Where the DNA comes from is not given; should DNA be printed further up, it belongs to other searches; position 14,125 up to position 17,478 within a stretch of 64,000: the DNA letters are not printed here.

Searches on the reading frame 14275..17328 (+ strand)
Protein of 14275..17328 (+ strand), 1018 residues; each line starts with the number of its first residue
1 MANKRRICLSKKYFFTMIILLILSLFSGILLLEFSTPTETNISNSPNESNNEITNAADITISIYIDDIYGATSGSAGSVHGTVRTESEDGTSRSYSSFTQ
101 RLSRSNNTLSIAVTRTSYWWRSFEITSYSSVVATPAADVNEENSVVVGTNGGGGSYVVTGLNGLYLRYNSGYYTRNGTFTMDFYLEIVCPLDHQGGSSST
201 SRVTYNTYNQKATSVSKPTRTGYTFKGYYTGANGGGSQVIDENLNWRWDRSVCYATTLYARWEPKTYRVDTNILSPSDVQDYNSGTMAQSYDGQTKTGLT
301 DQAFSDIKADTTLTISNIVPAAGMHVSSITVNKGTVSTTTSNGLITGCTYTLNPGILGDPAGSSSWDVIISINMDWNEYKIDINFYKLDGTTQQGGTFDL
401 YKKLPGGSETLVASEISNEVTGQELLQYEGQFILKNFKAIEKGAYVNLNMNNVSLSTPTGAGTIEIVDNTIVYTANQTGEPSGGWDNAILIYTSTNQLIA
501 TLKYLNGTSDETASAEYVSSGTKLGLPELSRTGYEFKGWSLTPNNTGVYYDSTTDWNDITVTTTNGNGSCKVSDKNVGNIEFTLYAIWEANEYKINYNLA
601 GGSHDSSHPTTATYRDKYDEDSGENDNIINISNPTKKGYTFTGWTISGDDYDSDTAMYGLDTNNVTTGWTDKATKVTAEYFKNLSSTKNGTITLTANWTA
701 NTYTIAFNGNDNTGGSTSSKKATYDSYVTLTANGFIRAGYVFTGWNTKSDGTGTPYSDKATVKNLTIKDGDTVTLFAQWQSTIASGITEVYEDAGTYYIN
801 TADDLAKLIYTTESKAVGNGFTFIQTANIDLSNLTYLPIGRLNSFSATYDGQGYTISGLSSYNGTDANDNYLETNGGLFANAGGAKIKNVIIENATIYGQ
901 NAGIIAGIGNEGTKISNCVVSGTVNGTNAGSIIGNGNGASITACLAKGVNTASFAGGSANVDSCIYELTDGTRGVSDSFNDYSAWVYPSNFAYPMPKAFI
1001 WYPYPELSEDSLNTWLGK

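Call 71: search_protein_families(library=ncbifam, proteins=[window:14275-17328:+], max_evalue=1e-10)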
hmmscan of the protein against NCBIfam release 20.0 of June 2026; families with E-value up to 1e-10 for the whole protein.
window:14275-17328:+ (1018 aa): 1 family
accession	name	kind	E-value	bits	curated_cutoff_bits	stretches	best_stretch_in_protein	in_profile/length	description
TIGR02543.1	List_Bact_rpt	repeat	1.8e-14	53.8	20.95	0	737-781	3-42/44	TIGR02543 family repeat protein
